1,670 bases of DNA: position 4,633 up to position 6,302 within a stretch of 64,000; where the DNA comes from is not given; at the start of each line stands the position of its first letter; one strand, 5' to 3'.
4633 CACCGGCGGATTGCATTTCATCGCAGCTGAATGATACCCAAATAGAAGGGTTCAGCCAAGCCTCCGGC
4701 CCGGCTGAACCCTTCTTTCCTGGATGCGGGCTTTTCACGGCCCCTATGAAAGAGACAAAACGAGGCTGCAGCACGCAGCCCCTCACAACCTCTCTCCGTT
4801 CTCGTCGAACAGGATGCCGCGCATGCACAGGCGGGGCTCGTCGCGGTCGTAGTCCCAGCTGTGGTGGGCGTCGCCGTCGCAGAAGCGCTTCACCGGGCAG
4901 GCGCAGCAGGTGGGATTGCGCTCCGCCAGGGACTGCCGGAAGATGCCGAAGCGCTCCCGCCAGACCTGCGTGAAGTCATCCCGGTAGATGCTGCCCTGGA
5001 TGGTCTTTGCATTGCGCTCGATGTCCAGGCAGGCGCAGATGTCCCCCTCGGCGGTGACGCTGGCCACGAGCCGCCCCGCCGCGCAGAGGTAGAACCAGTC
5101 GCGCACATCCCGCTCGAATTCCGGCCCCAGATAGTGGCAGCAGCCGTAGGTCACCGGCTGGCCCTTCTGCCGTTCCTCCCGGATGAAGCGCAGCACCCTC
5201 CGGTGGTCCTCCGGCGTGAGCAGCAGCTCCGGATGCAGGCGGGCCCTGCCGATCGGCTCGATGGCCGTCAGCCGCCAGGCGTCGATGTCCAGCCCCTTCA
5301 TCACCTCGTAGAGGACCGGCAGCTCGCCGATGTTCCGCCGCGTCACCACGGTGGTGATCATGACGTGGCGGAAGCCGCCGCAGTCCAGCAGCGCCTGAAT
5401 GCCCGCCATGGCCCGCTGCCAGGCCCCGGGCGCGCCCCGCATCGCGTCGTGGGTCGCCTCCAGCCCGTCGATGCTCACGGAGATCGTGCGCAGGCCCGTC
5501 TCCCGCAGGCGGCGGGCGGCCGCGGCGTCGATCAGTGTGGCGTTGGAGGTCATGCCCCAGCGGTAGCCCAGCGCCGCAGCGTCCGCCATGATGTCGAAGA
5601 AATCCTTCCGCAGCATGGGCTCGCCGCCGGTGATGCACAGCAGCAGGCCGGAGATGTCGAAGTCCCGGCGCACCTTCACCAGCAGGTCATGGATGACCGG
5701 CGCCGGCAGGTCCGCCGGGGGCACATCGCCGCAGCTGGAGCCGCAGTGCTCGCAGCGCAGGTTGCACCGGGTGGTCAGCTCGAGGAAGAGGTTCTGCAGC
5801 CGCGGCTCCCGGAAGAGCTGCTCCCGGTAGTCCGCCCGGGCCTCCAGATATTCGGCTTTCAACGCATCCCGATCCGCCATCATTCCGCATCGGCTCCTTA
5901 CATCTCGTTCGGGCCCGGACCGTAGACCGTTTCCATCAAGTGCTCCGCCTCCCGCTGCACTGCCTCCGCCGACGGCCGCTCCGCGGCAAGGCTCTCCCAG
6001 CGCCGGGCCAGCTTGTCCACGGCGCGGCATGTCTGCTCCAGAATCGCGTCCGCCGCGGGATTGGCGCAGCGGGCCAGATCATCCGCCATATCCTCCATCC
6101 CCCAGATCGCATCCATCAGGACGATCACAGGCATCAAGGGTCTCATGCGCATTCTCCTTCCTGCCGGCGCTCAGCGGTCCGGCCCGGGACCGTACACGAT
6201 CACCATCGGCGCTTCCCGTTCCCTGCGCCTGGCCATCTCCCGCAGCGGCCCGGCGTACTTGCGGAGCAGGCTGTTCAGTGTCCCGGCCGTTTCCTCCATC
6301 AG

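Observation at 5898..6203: The conserved core contains an X-Tyr-Gly (V-Y-G) motif, suggesting testable chemistry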

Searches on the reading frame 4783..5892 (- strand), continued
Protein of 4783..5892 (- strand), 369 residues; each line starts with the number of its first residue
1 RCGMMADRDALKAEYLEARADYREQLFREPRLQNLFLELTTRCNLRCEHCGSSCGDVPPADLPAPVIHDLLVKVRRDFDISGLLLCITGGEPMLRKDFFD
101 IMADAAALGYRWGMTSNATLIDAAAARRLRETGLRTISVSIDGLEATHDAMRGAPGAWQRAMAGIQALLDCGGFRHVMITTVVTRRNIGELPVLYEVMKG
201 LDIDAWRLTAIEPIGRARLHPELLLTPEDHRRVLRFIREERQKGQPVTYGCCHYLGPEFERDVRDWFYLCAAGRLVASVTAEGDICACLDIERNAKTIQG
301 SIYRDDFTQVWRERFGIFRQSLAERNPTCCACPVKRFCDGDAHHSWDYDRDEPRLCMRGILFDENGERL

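Call 75: find_related_loci(query=window:4786-5883:-, collection=metagenome_contigs, flank=1500)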
Query window:4786-5883:- (366 aa) in metagenome_contigs; peptide patterns used: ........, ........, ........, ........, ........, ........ (x = any residue, [..] = any of these).
129 stretches matched a pattern; 44 encode a relative of the query (tblastn E <= 1e-3); 44 distinct loci.
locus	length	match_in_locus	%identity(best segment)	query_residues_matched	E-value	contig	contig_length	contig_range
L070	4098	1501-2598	99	1-366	0e+0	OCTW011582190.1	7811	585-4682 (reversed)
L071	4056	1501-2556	57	8-359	8e-139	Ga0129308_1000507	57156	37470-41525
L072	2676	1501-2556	55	8-359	1e-140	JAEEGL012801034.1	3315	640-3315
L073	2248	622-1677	54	8-359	3e-144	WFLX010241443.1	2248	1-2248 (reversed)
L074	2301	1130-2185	54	8-359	9e-143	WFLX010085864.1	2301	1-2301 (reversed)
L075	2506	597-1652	53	8-359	1e-140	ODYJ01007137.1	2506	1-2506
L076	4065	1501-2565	55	7-361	3e-132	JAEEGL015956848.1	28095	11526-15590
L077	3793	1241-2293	54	9-359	3e-132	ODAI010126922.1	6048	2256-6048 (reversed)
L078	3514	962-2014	54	9-359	1e-132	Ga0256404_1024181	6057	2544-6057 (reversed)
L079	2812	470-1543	54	2-359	9e-135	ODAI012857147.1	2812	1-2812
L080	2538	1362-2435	54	7-363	3e-134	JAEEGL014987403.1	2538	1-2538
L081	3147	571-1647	54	1-359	7e-130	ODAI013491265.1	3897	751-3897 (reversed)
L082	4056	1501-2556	54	8-359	6e-127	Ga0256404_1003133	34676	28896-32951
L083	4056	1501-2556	54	8-359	5e-127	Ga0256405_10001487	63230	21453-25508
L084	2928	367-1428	55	7-359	8e-129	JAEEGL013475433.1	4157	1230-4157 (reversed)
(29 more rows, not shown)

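Call 82: search_protein_families(library=ncbifam, proteins=[P0025], max_evalue=1e-10)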
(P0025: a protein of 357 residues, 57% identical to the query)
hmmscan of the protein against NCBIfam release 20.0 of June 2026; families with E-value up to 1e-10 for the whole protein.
P0025 (357 aa): 50 families (the best 25 are shown)
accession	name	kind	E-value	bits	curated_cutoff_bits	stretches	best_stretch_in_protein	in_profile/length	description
TIGR04133.1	rSAM_w_lipo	hypoth_equivalog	2.5e-83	279.9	425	1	7-353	3-346/350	TIGR04133 family radical SAM/SPASM protein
TIGR04545.1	rSAM_ahbD_hemeb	equivalog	8e-41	140.6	500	1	33-335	5-316/339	heme b synthase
TIGR03962.1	mycofact_rSAM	equivalog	7e-40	137.2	265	1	31-340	15-316/339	mycofactocin radical SAM maturase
TIGR04055.1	rSAM_NirJ2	equivalog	1.6e-37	129.7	500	1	35-336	7-303/326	putative heme d1 biosynthesis radical SAM protein NirJ2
TIGR04051.1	rSAM_NirJ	equivalog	6.7e-36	124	515.45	1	33-217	7-187/354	heme d1 biosynthesis radical SAM protein NirJ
NF050035.1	rSAM_WgK_link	exception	7.7e-35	120.5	650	1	24-230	7-208/367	radical SAM/SPASM peptide maturase WgkB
TIGR04053.2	TIGR04053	equivalog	1.2e-34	120.1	395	1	30-234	10-212/366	TIGR04053 family radical SAM/SPASM domain-containing protein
TIGR04054.1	rSAM_NirJ1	equivalog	4.1e-32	111.2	650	1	33-237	41-241/387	putative heme d1 biosynthesis radical SAM protein NirJ1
TIGR04103.1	rSAM_nif11_3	equivalog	8.9e-32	110.2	725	1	31-305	8-286/412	nif11-class peptide radical SAM maturase 3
TIGR04340.1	rSAM_ACGX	hypoth_equivalog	1.2e-29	103.6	400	1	32-335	7-318/341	radical SAM/SPASM domain protein, ACGX system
NF045574.1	sacti_mat_StsB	exception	4.7e-29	101.6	625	1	19-336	87-394/466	StsB family radical SAM/SPASM domain sactipeptide maturase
TIGR04546.1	rSAM_ahbC_deAc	equivalog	6e-28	97.7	650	1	31-228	42-235/390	12,18-didecarboxysiroheme deacetylase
TIGR04347.1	pseudo_SAM_Halo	equivalog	1.7e-26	93.4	525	1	20-229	29-235/390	TIGR04347 family pseudo-SAM/SPASM protein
TIGR04251.1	SCM_rSAM_ScmF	equivalog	1.4e-25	90.4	400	1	27-337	3-321/353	SynChlorMet cassette radical SAM/SPASM protein ScmF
TIGR04250.1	SCM_rSAM_ScmE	equivalog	2.2e-25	89.3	400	1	30-336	5-326/358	SynChlorMet cassette radical SAM/SPASM protein ScmE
TIGR03913.1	rad_SAM_trio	equivalog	1.5e-22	79.6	591.75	1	32-337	23-335/477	GDL motif peptide-associated radical SAM/SPASM maturase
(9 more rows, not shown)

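Call 86: list_cluster_members(proteins=[window:4786-5883:-, window:9669-12704:-, window:3212-4177:+, L068:1714-2808:+])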
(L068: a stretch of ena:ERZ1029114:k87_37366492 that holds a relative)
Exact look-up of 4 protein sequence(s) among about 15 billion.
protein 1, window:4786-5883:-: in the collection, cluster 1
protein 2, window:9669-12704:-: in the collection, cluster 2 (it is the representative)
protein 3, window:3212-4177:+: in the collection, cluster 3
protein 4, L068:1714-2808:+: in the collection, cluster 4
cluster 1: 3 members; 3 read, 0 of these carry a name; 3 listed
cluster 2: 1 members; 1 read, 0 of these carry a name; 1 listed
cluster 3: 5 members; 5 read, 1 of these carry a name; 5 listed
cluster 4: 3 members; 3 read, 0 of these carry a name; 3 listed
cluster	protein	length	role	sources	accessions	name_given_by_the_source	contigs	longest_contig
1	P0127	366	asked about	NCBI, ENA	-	-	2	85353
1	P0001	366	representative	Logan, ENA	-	-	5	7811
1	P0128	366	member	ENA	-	-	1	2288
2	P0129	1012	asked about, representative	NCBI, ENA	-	-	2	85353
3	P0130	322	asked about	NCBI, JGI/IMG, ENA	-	-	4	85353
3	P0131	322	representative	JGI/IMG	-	-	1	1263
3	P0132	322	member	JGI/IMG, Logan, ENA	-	predicted DNA-binding transcriptional regulator YafY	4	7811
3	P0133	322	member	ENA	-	-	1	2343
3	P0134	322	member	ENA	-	-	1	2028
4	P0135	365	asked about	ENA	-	-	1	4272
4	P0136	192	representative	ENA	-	-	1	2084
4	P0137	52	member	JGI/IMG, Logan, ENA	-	-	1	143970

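Call 87: find_encoding_contigs(protein=P0137, flank=3000, max_places=3)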
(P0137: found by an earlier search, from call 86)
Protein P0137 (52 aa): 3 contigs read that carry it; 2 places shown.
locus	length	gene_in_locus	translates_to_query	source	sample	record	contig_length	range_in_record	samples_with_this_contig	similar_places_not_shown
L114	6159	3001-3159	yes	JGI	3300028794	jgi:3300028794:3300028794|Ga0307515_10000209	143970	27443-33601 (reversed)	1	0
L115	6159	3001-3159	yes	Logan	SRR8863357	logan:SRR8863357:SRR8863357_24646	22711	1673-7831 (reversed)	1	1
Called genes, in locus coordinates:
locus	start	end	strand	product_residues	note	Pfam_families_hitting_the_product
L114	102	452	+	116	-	-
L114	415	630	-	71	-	-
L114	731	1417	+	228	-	-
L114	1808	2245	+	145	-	-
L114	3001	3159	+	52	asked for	-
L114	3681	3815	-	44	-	-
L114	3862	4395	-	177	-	-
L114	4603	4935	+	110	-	-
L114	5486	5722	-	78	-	-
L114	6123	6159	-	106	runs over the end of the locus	-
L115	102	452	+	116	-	-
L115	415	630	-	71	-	-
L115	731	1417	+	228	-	-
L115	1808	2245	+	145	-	-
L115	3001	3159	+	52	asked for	-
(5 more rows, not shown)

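Call 88: find_encoding_contigs(protein=P0136, flank=3000, max_places=3)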
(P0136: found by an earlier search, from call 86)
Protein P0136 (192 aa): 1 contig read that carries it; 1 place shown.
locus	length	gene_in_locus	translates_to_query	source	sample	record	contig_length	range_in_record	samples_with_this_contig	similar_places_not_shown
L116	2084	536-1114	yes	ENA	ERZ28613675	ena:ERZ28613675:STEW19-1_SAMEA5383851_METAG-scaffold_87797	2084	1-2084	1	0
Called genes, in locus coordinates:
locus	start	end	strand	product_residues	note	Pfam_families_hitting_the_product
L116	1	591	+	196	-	?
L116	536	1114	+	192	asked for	PF13186:SPASM (weak)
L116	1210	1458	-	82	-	PF01476:LysM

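Call 89: search_protein_families(library=pfam, proteins=[L001:3454-3972:+, L012:2859-3968:+, L005:3227-3979:+, L014:3723-3992:+], max_evalue=0.01)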
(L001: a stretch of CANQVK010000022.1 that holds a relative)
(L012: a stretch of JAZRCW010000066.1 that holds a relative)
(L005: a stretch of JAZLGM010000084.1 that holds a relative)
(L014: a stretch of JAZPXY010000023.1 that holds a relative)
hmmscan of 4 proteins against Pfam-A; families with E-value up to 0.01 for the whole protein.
L001:3454-3972:+ (173 aa): 1 family
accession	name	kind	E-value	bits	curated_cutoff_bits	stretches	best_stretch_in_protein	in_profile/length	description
PF00404.24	Dockerin_1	-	1.6e-10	41.5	22.9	1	75-128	2-56/57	Dockerin type I domain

L012:2859-3968:+ (370 aa): 2 families
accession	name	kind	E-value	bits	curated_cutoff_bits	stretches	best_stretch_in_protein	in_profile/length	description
PF00404.24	Dockerin_1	-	3.2e-08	34.1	22.9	1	145-198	1-57/57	Dockerin type I domain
PF16448.10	LapD_MoxY_N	-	0.00037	20.8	25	0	314-346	63-95/124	LapD/MoxY periplasmic domain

L005:3227-3979:+ (251 aa): 1 family
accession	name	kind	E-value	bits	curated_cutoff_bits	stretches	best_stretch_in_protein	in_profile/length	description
PF00404.24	Dockerin_1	-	1.1e-09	38.8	22.9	1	193-220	2-29/57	Dockerin type I domain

L014:3723-3992:+ (90 aa): 0 families

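Call 90: find_related_loci(query=window:4786-5883:-, collection=viral_contigs, flank=3000)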
Query window:4786-5883:- (366 aa) in viral_contigs; peptide patterns used: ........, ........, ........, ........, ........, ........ (x = any residue, [..] = any of these).
4 stretches matched a pattern, but none encodes a relative of the query by tblastn (E <= 1e-3).

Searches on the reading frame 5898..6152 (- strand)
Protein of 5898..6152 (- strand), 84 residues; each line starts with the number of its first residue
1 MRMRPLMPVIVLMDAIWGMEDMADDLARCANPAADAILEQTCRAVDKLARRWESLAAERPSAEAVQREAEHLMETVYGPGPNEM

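Call 3: search_protein_families(library=ncbifam, proteins=[window:5898-6152:-], max_evalue=1)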
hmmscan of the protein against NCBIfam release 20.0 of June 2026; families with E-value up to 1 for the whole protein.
window:5898-6152:- (84 aa): 0 families

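Call 4: search_protein_families(library=pfam, proteins=[window:5898-6152:-], max_evalue=1)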
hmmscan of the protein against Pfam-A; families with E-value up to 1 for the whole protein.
window:5898-6152:- (84 aa): 0 families

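Call 60: find_homologous_proteins(query=window:5901-6146:-, max_evalue=10)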
Query window:5901-6146:- (82 aa): 1 proteins with E <= 10 among 4 candidates.
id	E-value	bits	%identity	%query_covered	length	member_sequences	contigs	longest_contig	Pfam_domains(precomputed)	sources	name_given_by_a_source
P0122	1.8e-43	164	96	100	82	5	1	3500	-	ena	-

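Call 72: search_protein_families(library=padloc, proteins=[window:5901-6146:-], max_evalue=0.01)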
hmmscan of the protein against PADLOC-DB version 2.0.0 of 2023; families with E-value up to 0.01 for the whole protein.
window:5901-6146:- (82 aa): 1 family
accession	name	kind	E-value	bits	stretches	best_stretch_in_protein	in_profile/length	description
PDLC00595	ZorA1|ZorA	-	0.0013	15.6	1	13-75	308-370/487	MotA/ExbB/TolQ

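Call 73: search_protein_families(library=phrogs, proteins=[window:5901-6146:-], max_evalue=0.01)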
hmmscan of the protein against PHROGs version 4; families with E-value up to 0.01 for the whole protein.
window:5901-6146:- (82 aa): 0 families
